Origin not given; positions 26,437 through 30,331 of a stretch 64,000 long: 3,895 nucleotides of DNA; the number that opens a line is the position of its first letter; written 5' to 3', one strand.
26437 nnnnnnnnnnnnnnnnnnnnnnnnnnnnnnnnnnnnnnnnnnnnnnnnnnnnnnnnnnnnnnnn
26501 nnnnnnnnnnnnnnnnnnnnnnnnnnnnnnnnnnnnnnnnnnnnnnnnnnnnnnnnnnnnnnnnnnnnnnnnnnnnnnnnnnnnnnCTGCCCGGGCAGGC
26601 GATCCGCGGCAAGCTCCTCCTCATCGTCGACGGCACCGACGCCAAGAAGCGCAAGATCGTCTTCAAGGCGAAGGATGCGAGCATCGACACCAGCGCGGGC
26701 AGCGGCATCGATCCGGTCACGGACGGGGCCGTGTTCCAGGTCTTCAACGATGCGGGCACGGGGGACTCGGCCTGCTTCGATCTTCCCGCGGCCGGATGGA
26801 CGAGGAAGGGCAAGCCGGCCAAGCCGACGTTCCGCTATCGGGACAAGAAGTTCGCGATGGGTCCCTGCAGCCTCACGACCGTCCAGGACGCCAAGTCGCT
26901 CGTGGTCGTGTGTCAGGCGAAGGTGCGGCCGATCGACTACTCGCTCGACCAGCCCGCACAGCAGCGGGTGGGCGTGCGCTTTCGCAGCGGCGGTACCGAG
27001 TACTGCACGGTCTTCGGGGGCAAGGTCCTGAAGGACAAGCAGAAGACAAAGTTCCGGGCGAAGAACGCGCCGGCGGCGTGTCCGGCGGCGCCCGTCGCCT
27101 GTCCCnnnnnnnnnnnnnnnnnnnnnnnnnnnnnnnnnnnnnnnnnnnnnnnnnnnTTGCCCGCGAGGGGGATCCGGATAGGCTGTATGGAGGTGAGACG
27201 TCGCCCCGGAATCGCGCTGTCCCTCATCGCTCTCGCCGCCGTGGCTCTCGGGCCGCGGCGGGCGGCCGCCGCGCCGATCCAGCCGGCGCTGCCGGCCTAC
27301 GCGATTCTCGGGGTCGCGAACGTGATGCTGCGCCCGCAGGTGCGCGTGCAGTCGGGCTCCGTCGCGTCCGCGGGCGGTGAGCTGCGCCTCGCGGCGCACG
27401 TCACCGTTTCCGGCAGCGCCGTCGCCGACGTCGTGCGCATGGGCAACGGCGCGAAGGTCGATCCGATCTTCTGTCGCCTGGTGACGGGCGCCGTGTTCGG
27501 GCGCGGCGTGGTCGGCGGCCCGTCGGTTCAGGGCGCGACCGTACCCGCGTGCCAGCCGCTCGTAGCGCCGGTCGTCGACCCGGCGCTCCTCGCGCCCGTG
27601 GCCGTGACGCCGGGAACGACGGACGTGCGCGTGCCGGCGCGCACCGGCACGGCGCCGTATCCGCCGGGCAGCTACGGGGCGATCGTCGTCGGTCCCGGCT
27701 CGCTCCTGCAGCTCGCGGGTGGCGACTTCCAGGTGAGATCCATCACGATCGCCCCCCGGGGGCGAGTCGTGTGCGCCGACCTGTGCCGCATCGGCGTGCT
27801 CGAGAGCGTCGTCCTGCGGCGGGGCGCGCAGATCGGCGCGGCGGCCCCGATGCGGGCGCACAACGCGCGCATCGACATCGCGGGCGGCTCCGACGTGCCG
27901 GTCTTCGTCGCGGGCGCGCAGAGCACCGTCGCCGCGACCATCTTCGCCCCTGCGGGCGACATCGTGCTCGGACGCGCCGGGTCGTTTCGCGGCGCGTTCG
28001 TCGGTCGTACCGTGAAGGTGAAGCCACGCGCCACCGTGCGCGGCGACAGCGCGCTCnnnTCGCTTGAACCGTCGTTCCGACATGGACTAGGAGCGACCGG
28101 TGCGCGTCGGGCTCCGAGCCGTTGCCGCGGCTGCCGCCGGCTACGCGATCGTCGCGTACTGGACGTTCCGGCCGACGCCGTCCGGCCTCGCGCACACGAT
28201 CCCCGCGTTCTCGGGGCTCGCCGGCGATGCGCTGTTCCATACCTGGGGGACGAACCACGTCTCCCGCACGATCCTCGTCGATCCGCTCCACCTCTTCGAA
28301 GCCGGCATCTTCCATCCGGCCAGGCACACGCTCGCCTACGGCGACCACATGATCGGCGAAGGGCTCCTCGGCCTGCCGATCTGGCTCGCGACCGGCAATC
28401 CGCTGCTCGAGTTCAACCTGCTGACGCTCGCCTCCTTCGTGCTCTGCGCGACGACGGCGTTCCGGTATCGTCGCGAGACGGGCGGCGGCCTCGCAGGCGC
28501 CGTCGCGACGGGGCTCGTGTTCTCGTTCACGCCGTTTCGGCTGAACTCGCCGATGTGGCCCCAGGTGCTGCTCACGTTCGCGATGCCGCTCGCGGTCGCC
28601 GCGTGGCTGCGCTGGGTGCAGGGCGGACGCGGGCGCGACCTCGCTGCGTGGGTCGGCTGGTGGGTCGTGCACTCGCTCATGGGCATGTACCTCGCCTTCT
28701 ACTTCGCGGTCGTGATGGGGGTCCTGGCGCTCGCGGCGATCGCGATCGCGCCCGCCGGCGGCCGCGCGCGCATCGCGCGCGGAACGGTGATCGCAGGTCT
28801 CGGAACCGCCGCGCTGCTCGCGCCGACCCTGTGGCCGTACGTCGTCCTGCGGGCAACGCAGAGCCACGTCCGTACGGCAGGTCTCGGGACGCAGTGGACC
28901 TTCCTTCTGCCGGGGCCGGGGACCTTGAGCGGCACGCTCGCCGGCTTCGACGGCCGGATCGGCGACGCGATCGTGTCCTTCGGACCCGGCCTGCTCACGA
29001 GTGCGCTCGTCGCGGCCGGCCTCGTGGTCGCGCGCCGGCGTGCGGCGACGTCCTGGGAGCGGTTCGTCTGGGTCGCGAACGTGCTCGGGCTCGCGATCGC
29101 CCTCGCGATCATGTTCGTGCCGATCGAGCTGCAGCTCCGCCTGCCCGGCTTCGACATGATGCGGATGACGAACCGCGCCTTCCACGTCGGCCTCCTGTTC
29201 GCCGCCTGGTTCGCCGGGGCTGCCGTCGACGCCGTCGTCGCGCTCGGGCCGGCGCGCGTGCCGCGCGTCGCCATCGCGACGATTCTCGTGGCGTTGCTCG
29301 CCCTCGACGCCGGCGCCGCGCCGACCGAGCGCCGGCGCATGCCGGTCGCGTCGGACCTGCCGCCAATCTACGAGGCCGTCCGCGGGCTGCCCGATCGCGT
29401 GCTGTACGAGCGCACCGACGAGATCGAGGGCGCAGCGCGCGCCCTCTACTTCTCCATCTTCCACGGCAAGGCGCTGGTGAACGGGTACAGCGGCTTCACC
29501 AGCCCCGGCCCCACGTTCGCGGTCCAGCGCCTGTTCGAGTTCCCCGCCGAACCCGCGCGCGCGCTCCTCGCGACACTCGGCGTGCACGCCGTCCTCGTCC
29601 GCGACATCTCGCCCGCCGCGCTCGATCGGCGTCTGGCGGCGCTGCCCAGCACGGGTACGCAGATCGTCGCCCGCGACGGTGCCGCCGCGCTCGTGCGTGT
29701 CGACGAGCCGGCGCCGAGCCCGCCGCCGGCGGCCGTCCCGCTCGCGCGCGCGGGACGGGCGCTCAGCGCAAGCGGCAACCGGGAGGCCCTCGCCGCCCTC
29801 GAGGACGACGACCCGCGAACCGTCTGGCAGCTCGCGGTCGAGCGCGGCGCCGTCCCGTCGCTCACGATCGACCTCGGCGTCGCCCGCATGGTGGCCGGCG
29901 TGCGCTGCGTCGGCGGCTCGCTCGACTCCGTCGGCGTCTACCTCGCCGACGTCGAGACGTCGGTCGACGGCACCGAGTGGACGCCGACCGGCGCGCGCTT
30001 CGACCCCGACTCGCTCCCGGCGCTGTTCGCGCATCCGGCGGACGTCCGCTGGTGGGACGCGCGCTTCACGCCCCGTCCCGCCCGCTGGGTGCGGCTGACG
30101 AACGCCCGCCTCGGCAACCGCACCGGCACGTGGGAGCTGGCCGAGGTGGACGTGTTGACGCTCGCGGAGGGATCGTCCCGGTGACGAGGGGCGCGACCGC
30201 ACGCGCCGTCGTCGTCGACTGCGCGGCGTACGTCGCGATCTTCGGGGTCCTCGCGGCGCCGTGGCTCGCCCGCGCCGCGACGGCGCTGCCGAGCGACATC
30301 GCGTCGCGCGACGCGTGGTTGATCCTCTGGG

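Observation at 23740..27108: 1122-aa secreted mosaic protein combining a beta-helix with a Myxococcus-type Cys-rich repeat and about 10 near-identical propeller repeats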

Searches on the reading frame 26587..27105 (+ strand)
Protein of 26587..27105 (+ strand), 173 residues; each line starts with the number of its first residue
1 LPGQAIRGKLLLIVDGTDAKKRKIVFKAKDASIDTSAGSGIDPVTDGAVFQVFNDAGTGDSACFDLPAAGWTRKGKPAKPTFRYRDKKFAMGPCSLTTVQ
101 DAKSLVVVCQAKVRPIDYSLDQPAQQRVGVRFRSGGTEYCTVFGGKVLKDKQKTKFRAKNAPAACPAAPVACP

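Call 18: search_protein_families(library=pfam, proteins=[window:26587-27105:+], max_evalue=10)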
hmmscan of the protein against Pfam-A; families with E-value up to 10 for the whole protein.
window:26587-27105:+ (173 aa): 0 families

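Call 19: find_homologous_proteins(query=window:26587-27105:+, max_evalue=0.001)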
Query window:26587-27105:+ (173 aa): 10 proteins with E <= 0.001 among 189 candidates.
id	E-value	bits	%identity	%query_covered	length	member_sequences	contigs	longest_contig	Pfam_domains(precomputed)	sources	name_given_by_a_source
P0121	6.1e-69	250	69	90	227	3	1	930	-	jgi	jgi:hypothetical protein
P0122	5.7e-65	237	67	97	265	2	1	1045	-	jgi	jgi:hypothetical protein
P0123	6.0e-59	217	62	88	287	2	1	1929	-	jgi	jgi:hypothetical protein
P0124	2.0e-56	209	66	84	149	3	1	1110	-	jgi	jgi:hypothetical protein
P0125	1.5e-53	200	60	100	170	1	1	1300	-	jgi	jgi:hypothetical protein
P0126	3.8e-49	185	57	97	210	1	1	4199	-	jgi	jgi:hypothetical protein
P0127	4.5e-48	182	48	90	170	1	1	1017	-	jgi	jgi:hypothetical protein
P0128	3.4e-47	179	52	90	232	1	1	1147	-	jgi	jgi:hypothetical protein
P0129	5.6e-47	178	51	90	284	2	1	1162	-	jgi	jgi:hypothetical protein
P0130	1.1e-41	161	71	55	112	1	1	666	-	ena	-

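Call 23: search_protein_representatives(protein=window:26587-27105:+)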
Query: 173 residues. Proteins with E-value up to 0.001 (for the whole library): 1275; up to 1e-10: 443; up to 1e-30: 67. The best 150 are listed.
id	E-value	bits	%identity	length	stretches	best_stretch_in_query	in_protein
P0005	2.9e-70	252.2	72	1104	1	6-173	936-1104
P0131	7.5e-61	221.6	63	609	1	3-173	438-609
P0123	1.9e-59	217.0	62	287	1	5-173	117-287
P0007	2.9e-54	200.1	62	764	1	3-173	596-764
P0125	4.8e-54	199.5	62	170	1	1-173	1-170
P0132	2.9e-50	187.1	53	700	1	2-173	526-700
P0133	8.3e-50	185.7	57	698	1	5-173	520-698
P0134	1.6e-49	184.7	57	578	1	6-173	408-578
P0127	1.4e-48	181.6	51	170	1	8-173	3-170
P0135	1.7e-46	174.9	55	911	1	9-173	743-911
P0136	8.3e-46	172.6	54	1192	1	2-173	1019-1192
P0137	4.6e-45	170.2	50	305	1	1-173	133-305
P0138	4.7e-45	170.2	51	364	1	6-173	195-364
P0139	5.1e-42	160.3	51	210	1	6-173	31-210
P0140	6.6e-42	159.9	51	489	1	6-173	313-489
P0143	2.1e-41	158.3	48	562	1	5-173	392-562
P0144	2.9e-41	157.9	44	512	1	4-173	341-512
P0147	8.6e-41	156.3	52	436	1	5-173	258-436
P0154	8.7e-39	149.8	49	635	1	6-173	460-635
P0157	2.1e-38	148.6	46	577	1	8-173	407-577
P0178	3.7e-34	134.7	47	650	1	6-173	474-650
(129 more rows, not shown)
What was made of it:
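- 26596..27105 (+): C-terminal domain, aa 953-1122. It is basic (pI 9.75, net +14), has six conserved Cys, is all-beta, and ends in ...CPxxPxxCP-COOH. It belongs to an unmodelled family. 1275 cluster representatives at E<=1e-3 (call 23).
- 1275 cluster representatives (call 23).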

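Call 30: search_solved_structures(query=A1, max_evalue=10)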
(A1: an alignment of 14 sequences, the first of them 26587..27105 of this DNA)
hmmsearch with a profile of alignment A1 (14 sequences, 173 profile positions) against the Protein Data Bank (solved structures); distinct sequences matched with E-value up to 10: 1.
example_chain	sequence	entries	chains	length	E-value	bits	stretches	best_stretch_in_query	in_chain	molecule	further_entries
6cn7_A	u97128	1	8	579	2.5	11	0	49-80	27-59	Aerobactin synthase IucC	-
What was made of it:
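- Tried and rejected: Solved relatives of the CTD: the profile search against PDB sequences found nothing, best E 2.5 (call 30).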

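Call 34: predict_structure(alignment_id=A1)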
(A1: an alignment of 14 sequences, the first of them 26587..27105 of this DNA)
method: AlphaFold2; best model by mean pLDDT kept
length: 173 residues; sequences in the alignment: 14
mean_pLDDT: 80.5   pTM: 0.82
mean pLDDT of the five models: 80.5, 75.6, 71.9, 67.2, 62.6
residues with pLDDT >= 90: 62; 70-90: 67; 50-70: 39; < 50: 5
segments of 3 or more residues with pLDDT < 50: 149-151
pLDDT, mean of each block of 10 residues (from residue 1): 85 76 89 89 93 77 88 89 76 79 91 59 69 93 69 72 79 62
secondary structure, 60 per line:
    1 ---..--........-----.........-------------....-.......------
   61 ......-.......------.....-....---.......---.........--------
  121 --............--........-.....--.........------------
elements in order: E8-15 E21-29 H43-46 E48-54 E61-66 E71-74 E81-85 H87-90 E94-100 E104-112 H123-126 E127-134 E137-144 E146-150 E153-161
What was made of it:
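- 26596..27105 (+): AF2 pLDDT 80.5, pTM 0.82 (call 34).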

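Call 39: fold_search(model_id=the predicted structure, library=pdb)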
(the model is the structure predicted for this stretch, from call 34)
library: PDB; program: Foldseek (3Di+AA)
matches with E <= 10: 1050; with E <= 0.001: 0
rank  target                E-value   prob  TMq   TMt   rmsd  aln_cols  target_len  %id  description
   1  6giz_A                2.3e-02  0.60  0.26  0.12  11.6       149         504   10  PURPLE ACID PHYTASE FROM WHEAT ISOFORM B2 - SUBSTRATE COMPLEX (released 2019-11-27)
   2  3nt3_A                2.7e-02  0.06  0.12  0.10  19.4       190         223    6  CRYSTAL STRUCTURE OF LSSmKate2 red fluorescent proteins with large Stokes shift (released 2010-08-18)
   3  2qlg_A                2.9e-02  0.09  0.14  0.12  18.8       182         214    9  mPlum (released 2008-07-22)
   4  8qx4_A                3.4e-02  0.85  0.41  0.28  10.4       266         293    8  Sulfolobus acidocaldarius Archaellum filament. (released 2024-10-30)
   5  3nt3_C                3.4e-02  0.06  0.11  0.10  18.9       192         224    6  CRYSTAL STRUCTURE OF LSSmKate2 red fluorescent proteins with large Stokes shift (released 2010-08-18)
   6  5jva_B                3.6e-02  0.05  0.11  0.10  19.2       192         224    6  1.95 angstrom crystal structure of TAGRFP-T (released 2017-05-17)
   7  3svs_A                3.8e-02  0.05  0.11  0.09  19.5       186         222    7  Crystal structure of mkate mutant S158A/S143C at pH 4.0 (released 2011-09-14)
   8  3svo_A                4.0e-02  0.06  0.12  0.10  19.0       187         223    6  Crystal structure of mKate mutant S158A/S143C at pH 10.0 (released 2011-09-14)
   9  2byr_G                4.5e-02  0.13  0.19  0.17  16.5       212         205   12  CRYSTAL STRUCTURE OF ACHBP FROM APLYSIA CALIFORNICA in complex with methyllycaconitine (released 2005-10-05)
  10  3h1o_A                4.5e-02  0.07  0.15  0.12  19.1       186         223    7  The Structure of Fluorescent Protein FP480 (released 2009-09-08)
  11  7dna_A                4.7e-02  0.06  0.15  0.13  18.2       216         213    5  Photocleavable Fluorescent Protein in green and red form (released 2021-01-27)
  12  8qtl_E                5.0e-02  0.15  0.21  0.19  15.9       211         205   11  Aplysia californica acetylcholine-binding protein in complex with Spiroimine (-)-4 S (released 2024-04-03)
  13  7dmx_D                5.0e-02  0.08  0.16  0.14  18.9       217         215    6  Photocleavable Fluorescent Protein in green form (released 2021-01-27)
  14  4oj0_A                5.0e-02  0.06  0.13  0.11  19.0       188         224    8  mCardinal V218E (released 2014-03-19)
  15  3svu_B                5.5e-02  0.03  0.12  0.10  18.5       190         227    6  Crystal structure of mKate mutant S143C (released 2011-09-14)
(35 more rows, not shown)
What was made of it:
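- Tried and rejected: Foldseek against PDB found nothing meaningful, best E 0.02 with query TM at most 0.41 (call 39).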

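Call 45: search_protein_families(library=pfam, alignment_id=A3, max_evalue=0.001)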
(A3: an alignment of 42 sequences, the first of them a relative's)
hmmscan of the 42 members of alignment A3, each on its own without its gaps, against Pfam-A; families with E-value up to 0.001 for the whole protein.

A. member 1, P0131 (609 aa): 1 family
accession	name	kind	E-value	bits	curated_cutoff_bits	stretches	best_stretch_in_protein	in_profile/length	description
PF13229.12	Beta_helix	-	2.3e-07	31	25.9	1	118-271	8-139/158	Right handed beta helix region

B. families by the number of members that match (of 42 scanned): 33 families (the first 25 are shown)
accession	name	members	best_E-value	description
PF13948.11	DUF4215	7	3e-23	Domain of unknown function (DUF4215)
PF10282.15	Lactonase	4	4.1e-36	Lactonase, 7-bladed beta-propeller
PF09471.16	Peptidase_M64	3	5.5e-43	IgA Peptidase M64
PF07676.18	PD40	3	1e-14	WD40-like Beta Propeller Repeat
PF02412.23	TSP_3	3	2.2e-06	Thrombospondin type 3 repeat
PF08450.18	SGL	2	7.5e-10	SMP-30/Gluconolactonase/LRE-like region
PF13229.12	Beta_helix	2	2.3e-07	Right handed beta helix region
PF02128.21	Peptidase_M36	1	2.9e-96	Fungalysin metallopeptidase (M36)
PF12891.13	Glyco_hydro_44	1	4e-78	Glycoside hydrolase family 44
PF01436.27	NHL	1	4.2e-15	NHL repeat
PF17164.10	DUF5122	1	1.9e-14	Domain of unknown function (DUF5122) beta-propeller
PF13360.13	PQQ_2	1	3e-14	Outer membrane protein assembly factor BamB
PF01483.27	P_proprotein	1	4.1e-10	Proprotein convertase P-domain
PF16819.11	DUF5074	1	1e-09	Domain of unknown function (DUF5074)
PF10503.15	Esterase_PHB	1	3.2e-09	Esterase PHB depolymerase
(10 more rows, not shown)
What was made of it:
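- Closest known: Myxococcus cysteine-rich repeat. Same: DUF4215 occurs in other CTD-bearing proteins (call 45).
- Partners include Peptidase_M64, M36, M10 and S9, GH44, Esterase_PHB, DUF4215, PD40 and Lactonase (call 45). The CTD is attached to many hydrolases, including GH44, the PHB-depolymerase esterase, and M36 and M64 proteases (call 45), as CBMs often are.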

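Call 55: find_homologous_proteins(query=A4, max_evalue=0.00001)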
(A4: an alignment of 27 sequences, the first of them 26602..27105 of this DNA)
Query A4 (27 sequences) (168 aa, profile of the alignment): 31 proteins with E <= 0.00001 among 5859 candidates.
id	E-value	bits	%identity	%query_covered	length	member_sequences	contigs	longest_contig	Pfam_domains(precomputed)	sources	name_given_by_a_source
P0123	6.9e-69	249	62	90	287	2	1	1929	-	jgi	jgi:hypothetical protein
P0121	3.0e-67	244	69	92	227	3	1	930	-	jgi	jgi:hypothetical protein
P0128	1.1e-66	242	52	92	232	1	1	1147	-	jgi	jgi:hypothetical protein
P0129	1.8e-66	241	51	92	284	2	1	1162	-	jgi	jgi:hypothetical protein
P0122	3.0e-66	241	67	100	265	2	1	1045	-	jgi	jgi:hypothetical protein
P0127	1.5e-65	238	48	92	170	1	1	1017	-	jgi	jgi:hypothetical protein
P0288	9.3e-63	229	50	86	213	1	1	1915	-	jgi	jgi:hypothetical protein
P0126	1.1e-62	229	57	100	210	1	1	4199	-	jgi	jgi:hypothetical protein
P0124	9.6e-59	216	66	86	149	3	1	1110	-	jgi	jgi:hypothetical protein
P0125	2.8e-58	215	61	100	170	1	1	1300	-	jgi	jgi:hypothetical protein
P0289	1.2e-47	180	41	91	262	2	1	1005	-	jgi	jgi:hypothetical protein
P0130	9.5e-44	167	71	57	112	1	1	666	-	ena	-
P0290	4.2e-41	159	38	95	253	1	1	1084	-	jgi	jgi:hypothetical protein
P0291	8.0e-38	148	34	98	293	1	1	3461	-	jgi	jgi:hypothetical protein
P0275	9.7e-38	148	40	93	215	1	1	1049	PF11617.14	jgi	jgi:hypothetical protein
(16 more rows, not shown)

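Call 65: search_protein_families(library=ncbifam, proteins=[window:26587-27105:+], max_evalue=10)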
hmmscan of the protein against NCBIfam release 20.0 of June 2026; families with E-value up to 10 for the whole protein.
window:26587-27105:+ (173 aa): 0 families

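Call 69: list_cluster_members(proteins=[P0131, P0133, P0134, P0135, P0143, P0144, P0147, P0154, P0157, P0178])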
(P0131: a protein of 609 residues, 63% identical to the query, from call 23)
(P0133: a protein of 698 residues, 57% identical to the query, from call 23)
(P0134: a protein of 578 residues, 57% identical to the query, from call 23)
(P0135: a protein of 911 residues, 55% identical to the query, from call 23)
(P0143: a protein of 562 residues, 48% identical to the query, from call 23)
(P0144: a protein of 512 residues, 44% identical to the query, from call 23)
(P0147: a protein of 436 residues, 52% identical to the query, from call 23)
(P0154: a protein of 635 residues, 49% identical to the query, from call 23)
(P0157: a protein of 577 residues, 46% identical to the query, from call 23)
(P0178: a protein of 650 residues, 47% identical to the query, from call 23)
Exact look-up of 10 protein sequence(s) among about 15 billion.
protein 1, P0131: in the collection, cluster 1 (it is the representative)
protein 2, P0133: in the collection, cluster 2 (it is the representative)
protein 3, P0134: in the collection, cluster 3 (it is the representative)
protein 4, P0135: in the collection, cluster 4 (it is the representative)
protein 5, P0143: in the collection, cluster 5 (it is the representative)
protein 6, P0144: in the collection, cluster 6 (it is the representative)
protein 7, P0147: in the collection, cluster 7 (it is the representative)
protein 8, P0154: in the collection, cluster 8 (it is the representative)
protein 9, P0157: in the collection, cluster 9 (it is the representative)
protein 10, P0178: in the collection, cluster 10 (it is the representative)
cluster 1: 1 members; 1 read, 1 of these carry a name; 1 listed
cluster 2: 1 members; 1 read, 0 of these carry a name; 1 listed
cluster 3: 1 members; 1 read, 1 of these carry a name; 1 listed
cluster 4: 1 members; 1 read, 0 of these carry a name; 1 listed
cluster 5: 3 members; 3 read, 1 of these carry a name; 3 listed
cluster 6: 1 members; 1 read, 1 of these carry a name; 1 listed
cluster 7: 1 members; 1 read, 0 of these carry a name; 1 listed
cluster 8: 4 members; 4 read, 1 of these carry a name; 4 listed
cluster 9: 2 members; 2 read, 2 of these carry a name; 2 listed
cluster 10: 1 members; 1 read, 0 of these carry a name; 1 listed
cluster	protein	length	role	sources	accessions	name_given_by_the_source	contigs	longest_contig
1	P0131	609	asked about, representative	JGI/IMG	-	hypothetical protein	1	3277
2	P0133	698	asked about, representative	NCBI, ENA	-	-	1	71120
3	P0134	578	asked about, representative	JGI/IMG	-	hypothetical protein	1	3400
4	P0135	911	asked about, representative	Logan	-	-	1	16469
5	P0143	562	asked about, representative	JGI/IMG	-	-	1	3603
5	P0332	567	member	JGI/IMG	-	hypothetical protein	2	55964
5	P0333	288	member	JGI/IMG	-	-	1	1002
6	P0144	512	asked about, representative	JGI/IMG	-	YVTN family beta-propeller protein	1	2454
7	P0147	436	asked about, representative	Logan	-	-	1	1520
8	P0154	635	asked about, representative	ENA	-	-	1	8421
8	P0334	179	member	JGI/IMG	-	hypothetical protein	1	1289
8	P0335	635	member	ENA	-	-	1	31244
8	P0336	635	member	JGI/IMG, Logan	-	-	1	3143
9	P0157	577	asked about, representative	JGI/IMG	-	hypothetical protein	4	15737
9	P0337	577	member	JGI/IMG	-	hypothetical protein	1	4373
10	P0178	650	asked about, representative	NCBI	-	-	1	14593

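Call 72: search_protein_families(library=pfam, alignment_id=A4, max_evalue=10)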
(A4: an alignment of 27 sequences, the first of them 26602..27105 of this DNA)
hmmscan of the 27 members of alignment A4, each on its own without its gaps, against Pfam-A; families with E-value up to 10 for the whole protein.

A. member 1, window:26602-27105:+ (168 aa): 0 families

B. families by the number of members that match (of 27 scanned): 3 families
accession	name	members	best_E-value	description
PF12443.13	AKNA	1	0.029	AT-hook-containing transcription factor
PF24837.1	AMIN-like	1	0.083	AMIN-like domain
PF03737.21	RraA-like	1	0.14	Aldolase/RraA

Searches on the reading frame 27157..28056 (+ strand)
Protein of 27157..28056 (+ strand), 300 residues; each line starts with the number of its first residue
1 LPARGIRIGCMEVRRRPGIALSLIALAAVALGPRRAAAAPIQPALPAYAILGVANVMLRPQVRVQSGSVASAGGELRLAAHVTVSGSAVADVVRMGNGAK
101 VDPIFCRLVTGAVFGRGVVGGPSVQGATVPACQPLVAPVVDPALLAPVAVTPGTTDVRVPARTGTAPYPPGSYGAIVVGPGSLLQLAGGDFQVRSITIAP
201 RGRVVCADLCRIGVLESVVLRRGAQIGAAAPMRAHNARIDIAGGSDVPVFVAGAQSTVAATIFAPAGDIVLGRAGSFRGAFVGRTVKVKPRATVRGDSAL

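Call 18: search_protein_families(library=pfam, proteins=[window:27157-28056:+], max_evalue=10)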
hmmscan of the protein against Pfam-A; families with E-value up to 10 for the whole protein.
window:27157-28056:+ (300 aa): 1 family
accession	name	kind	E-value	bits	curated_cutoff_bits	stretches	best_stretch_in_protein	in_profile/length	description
PF23981.1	DUF7305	-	9.5e-07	29.3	27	1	220-300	105-182/185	Domain of unknown function (DUF7305)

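Call 65: search_protein_families(library=ncbifam, proteins=[window:27157-28056:+], max_evalue=10)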
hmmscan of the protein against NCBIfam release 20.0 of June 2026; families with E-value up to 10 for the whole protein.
window:27157-28056:+ (300 aa): 0 families

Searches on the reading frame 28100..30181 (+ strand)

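Call 18: search_protein_families(library=pfam, proteins=[window:28100-30181:+], max_evalue=10)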
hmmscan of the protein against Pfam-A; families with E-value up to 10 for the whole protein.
window:28100-30181:+ (694 aa): 2 families
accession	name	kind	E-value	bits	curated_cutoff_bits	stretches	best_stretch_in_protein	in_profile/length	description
PF00754.31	F5_F8_type_C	-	3e-05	24.6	28.2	1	557-673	7-117/127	F5/8 type C domain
PF24607.1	CBM_AftD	-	0.0069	16.4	27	1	564-603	19-61/149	Arabinofuranosyltransferase D, third carbohydrate binding module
